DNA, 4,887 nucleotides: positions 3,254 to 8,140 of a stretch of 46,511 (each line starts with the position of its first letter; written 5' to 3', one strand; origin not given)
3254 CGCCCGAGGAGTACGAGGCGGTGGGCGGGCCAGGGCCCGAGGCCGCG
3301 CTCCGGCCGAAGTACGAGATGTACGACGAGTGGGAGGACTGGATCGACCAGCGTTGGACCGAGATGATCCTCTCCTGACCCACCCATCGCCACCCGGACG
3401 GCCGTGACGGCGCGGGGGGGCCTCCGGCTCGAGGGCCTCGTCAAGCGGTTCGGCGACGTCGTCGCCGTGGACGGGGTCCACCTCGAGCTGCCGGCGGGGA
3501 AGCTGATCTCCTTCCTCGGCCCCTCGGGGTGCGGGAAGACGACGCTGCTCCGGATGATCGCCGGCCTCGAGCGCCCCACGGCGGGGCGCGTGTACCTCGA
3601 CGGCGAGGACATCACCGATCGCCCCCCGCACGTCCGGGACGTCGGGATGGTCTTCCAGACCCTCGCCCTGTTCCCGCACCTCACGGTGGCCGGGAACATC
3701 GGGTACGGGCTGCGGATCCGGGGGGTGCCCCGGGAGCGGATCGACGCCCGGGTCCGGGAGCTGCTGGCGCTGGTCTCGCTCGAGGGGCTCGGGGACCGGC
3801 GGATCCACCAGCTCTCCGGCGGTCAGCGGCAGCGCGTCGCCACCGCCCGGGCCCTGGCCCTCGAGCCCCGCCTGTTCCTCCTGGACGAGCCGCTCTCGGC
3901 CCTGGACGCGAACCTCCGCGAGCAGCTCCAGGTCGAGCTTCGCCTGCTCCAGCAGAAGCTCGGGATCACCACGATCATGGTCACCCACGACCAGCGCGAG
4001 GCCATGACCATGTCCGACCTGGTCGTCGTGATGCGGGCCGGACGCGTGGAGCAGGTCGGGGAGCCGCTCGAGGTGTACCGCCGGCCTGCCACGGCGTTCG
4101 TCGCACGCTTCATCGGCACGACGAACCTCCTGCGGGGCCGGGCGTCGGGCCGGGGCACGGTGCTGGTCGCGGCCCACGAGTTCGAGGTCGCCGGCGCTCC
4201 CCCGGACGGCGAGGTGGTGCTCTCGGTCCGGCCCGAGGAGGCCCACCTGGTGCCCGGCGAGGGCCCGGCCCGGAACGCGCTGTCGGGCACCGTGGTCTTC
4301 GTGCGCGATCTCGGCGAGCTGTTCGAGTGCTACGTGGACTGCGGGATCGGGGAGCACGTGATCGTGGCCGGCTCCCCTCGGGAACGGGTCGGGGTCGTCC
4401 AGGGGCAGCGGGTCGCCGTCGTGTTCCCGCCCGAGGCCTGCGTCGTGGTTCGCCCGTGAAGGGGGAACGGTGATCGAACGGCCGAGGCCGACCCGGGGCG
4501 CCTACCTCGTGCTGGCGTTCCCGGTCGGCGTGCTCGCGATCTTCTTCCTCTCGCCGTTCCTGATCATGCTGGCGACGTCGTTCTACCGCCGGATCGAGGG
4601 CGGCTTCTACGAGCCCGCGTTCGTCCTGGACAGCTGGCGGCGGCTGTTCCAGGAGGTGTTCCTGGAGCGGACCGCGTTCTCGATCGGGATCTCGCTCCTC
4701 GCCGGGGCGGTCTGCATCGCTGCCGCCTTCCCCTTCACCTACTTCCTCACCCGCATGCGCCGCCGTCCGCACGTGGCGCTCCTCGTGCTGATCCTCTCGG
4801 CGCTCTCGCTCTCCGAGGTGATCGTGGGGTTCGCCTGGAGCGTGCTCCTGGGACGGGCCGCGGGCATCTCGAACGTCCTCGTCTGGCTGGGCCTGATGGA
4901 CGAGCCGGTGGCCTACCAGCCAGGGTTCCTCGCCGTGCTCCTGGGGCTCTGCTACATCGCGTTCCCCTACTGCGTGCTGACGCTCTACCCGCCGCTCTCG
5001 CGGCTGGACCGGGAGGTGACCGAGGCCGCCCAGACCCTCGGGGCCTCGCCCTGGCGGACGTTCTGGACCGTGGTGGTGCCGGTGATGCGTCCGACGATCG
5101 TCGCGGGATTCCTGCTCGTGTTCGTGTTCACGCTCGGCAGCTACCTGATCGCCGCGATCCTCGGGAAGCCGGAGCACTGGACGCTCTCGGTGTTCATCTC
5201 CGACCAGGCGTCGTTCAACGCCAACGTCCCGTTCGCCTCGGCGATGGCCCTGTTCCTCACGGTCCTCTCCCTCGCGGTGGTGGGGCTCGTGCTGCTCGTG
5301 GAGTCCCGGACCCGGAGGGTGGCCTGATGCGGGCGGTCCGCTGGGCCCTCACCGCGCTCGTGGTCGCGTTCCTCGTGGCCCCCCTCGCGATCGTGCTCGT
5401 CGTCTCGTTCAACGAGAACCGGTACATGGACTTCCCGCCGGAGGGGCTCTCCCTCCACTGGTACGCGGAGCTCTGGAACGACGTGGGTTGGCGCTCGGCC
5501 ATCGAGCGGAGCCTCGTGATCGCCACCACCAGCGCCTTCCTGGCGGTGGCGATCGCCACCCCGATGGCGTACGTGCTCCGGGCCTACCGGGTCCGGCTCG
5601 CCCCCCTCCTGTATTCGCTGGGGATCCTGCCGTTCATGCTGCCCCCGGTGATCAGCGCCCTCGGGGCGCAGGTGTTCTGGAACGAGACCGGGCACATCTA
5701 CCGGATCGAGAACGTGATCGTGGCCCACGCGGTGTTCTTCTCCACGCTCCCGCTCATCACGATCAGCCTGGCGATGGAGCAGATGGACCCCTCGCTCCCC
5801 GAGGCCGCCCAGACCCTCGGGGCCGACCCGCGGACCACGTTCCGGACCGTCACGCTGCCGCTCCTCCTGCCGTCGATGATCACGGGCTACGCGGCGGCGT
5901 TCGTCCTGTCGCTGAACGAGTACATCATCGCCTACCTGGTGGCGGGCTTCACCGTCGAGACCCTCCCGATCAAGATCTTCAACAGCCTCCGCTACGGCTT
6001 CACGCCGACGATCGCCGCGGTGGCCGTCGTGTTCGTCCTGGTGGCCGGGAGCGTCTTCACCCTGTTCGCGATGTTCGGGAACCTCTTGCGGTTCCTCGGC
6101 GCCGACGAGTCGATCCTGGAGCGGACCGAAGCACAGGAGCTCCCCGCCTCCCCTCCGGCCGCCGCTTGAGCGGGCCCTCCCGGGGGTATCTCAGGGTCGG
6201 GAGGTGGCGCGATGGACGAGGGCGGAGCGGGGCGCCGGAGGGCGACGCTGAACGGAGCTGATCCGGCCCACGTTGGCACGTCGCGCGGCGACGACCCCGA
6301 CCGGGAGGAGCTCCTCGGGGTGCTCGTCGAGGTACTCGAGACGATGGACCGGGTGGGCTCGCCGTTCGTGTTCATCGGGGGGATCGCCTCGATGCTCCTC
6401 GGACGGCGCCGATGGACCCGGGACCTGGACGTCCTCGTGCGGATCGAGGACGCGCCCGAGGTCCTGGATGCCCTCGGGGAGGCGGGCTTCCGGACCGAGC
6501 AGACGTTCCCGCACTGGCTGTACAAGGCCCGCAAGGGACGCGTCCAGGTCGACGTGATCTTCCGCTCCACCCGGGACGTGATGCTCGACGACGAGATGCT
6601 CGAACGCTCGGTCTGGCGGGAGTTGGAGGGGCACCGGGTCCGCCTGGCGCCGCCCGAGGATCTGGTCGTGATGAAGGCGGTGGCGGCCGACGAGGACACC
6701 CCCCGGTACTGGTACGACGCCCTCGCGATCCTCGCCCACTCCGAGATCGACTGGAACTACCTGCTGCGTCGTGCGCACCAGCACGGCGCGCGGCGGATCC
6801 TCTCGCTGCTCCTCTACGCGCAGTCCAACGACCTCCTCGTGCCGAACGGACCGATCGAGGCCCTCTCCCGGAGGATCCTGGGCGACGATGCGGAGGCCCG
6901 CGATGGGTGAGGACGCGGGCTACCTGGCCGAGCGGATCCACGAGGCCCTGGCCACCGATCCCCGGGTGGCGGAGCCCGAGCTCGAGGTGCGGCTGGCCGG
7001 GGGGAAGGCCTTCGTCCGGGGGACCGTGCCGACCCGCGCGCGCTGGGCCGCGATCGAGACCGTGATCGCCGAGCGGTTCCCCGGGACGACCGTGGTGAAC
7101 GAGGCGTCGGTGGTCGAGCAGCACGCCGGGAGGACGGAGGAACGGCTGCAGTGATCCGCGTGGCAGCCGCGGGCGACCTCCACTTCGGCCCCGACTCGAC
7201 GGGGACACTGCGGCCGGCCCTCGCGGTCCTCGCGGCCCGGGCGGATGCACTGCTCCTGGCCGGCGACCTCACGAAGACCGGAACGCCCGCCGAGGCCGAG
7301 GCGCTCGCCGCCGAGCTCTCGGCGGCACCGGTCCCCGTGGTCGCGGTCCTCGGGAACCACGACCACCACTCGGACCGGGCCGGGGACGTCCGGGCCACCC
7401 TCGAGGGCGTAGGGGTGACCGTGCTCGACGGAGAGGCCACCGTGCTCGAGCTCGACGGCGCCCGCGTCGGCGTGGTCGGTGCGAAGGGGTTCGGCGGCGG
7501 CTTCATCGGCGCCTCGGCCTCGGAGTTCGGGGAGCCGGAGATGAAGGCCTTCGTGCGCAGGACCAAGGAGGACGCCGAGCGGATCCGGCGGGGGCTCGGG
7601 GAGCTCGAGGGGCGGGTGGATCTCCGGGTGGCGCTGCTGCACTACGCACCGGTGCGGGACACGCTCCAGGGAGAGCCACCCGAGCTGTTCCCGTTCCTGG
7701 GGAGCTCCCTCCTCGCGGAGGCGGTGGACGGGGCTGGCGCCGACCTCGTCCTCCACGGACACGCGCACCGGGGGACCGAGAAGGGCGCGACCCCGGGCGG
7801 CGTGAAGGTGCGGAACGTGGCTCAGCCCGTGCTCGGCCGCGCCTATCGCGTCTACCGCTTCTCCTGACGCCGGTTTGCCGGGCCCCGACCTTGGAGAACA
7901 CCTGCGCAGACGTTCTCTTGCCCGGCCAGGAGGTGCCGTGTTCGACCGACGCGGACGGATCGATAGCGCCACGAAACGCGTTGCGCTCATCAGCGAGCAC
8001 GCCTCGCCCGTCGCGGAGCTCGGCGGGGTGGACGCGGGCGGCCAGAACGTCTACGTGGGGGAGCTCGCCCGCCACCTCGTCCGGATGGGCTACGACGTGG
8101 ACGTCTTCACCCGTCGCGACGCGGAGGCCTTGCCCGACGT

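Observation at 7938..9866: GT4 glycosyltransferase fused in-frame to GmhA sedoheptulose-7-phosphate isomerase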

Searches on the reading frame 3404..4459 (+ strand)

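Call 10: search_protein_families(library=pfam, proteins=[window:3404-4459:+], max_evalue=0.001)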
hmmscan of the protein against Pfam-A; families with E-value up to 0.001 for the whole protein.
window:3404-4459:+ (351 aa): 4 families
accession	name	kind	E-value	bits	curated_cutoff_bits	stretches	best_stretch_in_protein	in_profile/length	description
PF00005.33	ABC_tran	-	7.2e-37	127.5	25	1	23-164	2-136/137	ABC transporter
PF08402.16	TOBE_2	-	6e-10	39.5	21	1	273-348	1-75/76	TOBE domain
PF13304.12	AAA_21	-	9.9e-07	29.5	27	0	109-196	209-299/304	AAA domain, putative AbiEii toxin, Type IV TA system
PF02463.25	SMC_N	-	0.00015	21.7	40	0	135-211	135-213/220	RecF/RecN/SMC N terminal domain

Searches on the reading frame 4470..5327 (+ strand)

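Call 10: search_protein_families(library=pfam, proteins=[window:4470-5327:+], max_evalue=0.001)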
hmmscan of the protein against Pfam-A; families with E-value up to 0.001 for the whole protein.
window:4470-5327:+ (285 aa): 2 families
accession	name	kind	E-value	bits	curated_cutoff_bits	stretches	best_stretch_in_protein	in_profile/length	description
PF00528.27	BPD_transp_1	-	2e-15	57.4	26.4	1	136-283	38-184/184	Binding-protein-dependent transport system inner membrane component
PF02687.27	FtsX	-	0.00032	21.2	25.5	1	187-277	33-112/120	FtsX-like permease C-terminal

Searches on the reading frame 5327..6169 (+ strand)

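Call 10: search_protein_families(library=pfam, proteins=[window:5327-6169:+], max_evalue=0.001)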
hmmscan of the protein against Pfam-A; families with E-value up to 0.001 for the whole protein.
window:5327-6169:+ (280 aa): 1 family
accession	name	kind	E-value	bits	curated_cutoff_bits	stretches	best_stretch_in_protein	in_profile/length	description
PF00528.27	BPD_transp_1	-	4.1e-13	49.9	26.4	1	77-247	5-174/184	Binding-protein-dependent transport system inner membrane component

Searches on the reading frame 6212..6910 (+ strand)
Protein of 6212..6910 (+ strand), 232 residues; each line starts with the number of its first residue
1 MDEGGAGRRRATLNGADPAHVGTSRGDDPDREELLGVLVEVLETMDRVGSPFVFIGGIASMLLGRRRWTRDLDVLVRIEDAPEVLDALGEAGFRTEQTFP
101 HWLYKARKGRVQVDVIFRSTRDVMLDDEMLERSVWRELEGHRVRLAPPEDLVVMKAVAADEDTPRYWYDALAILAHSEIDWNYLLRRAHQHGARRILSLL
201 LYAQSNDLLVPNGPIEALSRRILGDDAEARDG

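Call 10: search_protein_families(library=pfam, proteins=[window:6212-6910:+], max_evalue=0.001)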
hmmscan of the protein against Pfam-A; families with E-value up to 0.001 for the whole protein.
window:6212-6910:+ (232 aa): 4 families
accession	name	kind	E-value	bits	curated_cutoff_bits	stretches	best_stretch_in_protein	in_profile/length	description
PF14907.12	NTP_transf_5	-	5e-15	56.2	31.2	1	38-202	60-242/249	Uncharacterised nucleotidyltransferase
PF09970.15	DUF2204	-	7.9e-12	45.6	20.3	1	38-162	5-136/181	Nucleotidyl transferase of unknown function (DUF2204)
PF10706.15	Aminoglyc_resit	-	1.2e-05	25.9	21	1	38-110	2-77/149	Aminoglycoside-2''-adenylyltransferase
PF19502.5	DUF6036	-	3.5e-05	24.1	23.6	1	40-190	12-135/164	Nucleotidyltransferase of unknown function (DUF6036)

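Call 13: search_protein_families(library=ncbifam, proteins=[window:6212-6910:+], max_evalue=0.001)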
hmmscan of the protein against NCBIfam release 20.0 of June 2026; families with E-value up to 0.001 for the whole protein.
window:6212-6910:+ (232 aa): 0 families

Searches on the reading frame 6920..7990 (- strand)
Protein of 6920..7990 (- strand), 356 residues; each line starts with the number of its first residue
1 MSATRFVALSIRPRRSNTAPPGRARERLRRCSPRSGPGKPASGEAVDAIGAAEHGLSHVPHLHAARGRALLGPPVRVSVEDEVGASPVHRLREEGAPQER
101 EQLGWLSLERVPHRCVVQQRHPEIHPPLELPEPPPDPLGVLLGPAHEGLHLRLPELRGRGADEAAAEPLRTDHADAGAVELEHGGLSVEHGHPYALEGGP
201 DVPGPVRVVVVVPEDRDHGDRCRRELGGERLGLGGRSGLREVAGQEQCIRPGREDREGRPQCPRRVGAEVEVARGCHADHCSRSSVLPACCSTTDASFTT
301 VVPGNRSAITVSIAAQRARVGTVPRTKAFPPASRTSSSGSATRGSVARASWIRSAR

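Call 10: search_protein_families(library=pfam, proteins=[window:6920-7990:-], max_evalue=0.001)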
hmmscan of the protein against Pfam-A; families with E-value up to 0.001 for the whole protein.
window:6920-7990:- (356 aa): 0 families

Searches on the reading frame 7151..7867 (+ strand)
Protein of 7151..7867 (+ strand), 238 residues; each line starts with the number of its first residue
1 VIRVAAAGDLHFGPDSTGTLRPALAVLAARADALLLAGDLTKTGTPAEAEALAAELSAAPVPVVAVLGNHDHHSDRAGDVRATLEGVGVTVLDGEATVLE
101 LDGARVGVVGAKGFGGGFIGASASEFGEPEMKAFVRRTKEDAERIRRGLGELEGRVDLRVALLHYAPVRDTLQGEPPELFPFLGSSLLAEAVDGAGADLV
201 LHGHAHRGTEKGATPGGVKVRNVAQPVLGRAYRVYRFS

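Call 10: search_protein_families(library=pfam, proteins=[window:7151-7867:+], max_evalue=0.001)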
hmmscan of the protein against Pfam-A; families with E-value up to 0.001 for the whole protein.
window:7151-7867:+ (238 aa): 2 families
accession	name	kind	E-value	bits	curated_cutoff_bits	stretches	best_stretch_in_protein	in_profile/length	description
PF00149.33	Metallophos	-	3.6e-12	47.6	21.5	1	2-207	1-190/191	Calcineurin-like phosphoesterase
PF12850.12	Metallophos_2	-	1.4e-08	35.4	27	1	3-207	2-118/154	Calcineurin-like phosphoesterase superfamily domain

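Call 13: search_protein_families(library=ncbifam, proteins=[window:7151-7867:+], max_evalue=0.001)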
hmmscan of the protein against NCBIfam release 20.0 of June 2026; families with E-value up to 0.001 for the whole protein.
window:7151-7867:+ (238 aa): 6 families
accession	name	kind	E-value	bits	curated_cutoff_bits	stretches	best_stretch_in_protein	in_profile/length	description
NF008460.0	PRK11340.1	equivalog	1.3e-05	24.7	188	1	27-111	77-165/271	phosphodiesterase YaeI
NF053862.1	DS9_1_antiphage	equivalog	2e-05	23.6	420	0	145-207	375-442/486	anti-phage phosphoesterase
TIGR00040.1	yfcE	subfamily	0.0004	20.5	56.25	0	3-95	2-87/158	YfcE family phosphodiesterase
NF050112.1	PhdiestSpdARhizob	equivalog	0.00063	19.5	400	0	27-73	36-82/264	2', 3'cyclic nucleotide phosphodiesterase SpdA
TIGR00619.1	sbcd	subfamily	0.00086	19.2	77.65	0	27-75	36-90/252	exonuclease subunit SbcD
TIGR03729.1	acc_ester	subfamily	0.00099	18.6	148.25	0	3-74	1-75/239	putative phosphoesterase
